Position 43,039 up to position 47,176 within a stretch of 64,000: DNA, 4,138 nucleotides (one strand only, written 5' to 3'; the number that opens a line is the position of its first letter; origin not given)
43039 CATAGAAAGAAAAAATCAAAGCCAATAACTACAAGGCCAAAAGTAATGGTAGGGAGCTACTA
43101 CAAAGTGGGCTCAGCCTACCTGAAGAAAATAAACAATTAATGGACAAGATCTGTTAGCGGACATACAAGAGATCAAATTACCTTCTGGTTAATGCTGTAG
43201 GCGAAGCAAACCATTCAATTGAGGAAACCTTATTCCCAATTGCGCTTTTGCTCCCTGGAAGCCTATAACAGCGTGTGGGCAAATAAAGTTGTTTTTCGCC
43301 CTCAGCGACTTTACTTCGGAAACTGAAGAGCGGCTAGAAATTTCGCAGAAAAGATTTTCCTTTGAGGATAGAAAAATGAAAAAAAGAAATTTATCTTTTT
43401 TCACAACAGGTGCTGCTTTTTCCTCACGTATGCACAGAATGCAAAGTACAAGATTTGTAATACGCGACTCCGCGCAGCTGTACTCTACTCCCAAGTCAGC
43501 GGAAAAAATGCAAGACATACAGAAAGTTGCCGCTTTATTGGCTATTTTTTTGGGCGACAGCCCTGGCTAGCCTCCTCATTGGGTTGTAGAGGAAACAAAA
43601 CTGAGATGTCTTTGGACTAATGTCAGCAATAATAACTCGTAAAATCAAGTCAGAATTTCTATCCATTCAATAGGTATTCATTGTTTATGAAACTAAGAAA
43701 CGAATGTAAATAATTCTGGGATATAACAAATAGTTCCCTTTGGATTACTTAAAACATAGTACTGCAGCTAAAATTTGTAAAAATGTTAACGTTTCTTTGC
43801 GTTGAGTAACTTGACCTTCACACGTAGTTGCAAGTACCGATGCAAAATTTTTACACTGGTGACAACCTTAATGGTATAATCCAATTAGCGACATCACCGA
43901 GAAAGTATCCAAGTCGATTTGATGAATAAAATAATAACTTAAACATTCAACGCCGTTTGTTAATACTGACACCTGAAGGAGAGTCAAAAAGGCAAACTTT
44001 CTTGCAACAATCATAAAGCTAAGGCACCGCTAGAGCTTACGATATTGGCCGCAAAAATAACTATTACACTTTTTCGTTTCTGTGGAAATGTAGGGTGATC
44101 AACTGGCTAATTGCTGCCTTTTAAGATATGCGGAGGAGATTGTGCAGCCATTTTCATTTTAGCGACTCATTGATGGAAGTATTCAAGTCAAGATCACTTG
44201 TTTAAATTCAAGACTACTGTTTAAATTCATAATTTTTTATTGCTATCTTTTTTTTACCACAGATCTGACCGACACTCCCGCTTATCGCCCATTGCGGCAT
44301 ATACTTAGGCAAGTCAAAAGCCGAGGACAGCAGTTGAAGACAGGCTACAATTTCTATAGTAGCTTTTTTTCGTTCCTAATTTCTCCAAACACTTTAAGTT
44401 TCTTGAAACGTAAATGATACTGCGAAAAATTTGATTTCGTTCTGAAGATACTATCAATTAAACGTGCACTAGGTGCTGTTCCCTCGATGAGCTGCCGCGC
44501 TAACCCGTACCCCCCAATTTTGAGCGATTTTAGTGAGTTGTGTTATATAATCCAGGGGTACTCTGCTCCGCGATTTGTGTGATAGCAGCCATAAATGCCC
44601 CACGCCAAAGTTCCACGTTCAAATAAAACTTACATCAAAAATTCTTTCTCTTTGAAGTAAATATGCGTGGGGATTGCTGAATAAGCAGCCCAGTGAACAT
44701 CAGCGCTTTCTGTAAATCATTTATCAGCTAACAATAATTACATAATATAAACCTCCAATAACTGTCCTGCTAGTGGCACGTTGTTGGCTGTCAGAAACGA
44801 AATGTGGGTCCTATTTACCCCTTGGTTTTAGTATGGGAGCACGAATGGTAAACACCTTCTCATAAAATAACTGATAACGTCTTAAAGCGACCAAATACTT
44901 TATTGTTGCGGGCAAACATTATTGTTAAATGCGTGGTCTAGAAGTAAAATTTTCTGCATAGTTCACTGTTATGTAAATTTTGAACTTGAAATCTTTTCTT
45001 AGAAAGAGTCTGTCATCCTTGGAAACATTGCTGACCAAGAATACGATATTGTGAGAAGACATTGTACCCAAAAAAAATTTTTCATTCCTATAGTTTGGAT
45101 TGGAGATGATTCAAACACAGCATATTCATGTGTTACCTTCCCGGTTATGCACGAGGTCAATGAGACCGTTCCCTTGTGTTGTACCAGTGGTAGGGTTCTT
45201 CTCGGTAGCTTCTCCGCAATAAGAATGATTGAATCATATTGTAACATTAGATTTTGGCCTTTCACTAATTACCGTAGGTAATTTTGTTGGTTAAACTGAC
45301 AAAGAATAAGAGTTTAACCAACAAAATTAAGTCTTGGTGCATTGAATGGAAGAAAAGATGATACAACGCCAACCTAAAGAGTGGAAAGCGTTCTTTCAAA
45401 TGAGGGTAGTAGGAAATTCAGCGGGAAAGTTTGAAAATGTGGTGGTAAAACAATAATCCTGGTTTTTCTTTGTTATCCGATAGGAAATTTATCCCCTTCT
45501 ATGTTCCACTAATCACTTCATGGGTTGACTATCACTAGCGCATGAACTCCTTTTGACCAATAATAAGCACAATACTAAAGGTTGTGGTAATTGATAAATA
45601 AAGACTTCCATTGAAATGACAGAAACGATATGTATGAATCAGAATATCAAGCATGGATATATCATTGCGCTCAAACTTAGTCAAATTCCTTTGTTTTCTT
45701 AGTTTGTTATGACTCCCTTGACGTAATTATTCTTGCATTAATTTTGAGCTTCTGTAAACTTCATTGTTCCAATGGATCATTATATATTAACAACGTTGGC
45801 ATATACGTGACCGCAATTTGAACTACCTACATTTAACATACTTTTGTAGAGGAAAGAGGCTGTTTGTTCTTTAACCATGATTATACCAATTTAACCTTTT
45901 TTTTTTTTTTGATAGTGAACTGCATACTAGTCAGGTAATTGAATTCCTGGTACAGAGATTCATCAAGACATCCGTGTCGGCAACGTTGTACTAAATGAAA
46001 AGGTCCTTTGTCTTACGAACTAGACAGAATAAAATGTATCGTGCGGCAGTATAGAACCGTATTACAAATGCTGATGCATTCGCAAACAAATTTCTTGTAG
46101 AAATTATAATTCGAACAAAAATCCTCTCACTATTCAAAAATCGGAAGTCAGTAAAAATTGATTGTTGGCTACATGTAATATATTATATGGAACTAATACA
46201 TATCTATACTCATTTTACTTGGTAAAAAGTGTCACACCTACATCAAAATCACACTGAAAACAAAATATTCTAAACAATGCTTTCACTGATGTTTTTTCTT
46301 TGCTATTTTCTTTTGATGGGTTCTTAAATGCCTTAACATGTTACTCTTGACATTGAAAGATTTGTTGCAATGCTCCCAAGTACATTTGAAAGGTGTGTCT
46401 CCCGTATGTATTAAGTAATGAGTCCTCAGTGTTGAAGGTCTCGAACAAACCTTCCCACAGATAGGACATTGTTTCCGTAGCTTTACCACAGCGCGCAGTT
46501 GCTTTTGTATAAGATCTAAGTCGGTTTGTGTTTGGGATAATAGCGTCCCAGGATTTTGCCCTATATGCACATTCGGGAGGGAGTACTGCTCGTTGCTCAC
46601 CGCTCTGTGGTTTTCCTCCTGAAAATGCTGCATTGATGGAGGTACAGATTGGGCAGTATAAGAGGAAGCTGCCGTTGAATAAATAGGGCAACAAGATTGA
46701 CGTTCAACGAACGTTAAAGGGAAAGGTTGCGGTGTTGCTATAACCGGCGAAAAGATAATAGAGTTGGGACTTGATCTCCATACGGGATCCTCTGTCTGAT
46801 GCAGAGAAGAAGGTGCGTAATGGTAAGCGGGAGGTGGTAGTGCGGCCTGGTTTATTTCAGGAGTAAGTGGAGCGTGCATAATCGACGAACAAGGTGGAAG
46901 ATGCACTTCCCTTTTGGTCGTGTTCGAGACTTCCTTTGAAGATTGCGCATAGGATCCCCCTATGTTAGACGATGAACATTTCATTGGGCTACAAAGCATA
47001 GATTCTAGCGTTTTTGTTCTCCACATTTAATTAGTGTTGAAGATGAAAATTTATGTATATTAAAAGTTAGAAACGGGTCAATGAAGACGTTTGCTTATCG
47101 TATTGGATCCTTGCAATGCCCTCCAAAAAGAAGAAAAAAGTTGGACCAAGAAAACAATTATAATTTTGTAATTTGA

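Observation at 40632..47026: Paralogous C2H2 zinc-finger genes (YPR013C/CMR3 and YPR015C) in tandem orientation, separated by a 4.7-kb interval with no credible ORF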

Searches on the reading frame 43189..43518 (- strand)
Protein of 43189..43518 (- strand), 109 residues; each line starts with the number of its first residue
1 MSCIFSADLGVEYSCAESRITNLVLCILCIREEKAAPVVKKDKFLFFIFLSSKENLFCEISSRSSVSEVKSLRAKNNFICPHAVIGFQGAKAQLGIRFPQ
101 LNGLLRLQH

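Call 54: search_protein_families(library=pfam, proteins=[window:43189-43518:-], max_evalue=0.01)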
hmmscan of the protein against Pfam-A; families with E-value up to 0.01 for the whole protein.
window:43189-43518:- (109 aa): 0 families

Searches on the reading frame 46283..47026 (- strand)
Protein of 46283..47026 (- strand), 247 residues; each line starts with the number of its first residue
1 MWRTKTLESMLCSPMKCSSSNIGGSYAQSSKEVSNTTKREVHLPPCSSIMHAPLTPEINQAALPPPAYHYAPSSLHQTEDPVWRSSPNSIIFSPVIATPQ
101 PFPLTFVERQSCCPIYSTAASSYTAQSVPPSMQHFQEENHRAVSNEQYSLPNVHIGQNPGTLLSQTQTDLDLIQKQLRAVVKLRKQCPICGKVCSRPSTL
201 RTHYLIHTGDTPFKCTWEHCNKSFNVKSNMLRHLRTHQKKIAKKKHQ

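Call 54: search_protein_families(library=pfam, proteins=[window:46283-47026:-], max_evalue=0.01)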
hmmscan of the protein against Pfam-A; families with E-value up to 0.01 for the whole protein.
window:46283-47026:- (247 aa): 4 families
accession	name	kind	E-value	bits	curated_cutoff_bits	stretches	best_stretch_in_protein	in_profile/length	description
PF00096.32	zf-C2H2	-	1.4e-11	44.6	25.2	2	186-207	2-23/23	Zinc finger, C2H2 type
PF13894.12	zf-C2H2_4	-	6.2e-07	30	27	1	186-207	2-23/24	C2H2-type zinc finger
PF12874.13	zf-met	-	7.1e-05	23.4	21.2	0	186-204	2-20/25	Zinc-finger of C2H2 type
PF13465.12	zf-H2C2_2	-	8.8e-05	23.1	40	1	200-225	2-25/26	Zinc-finger double domain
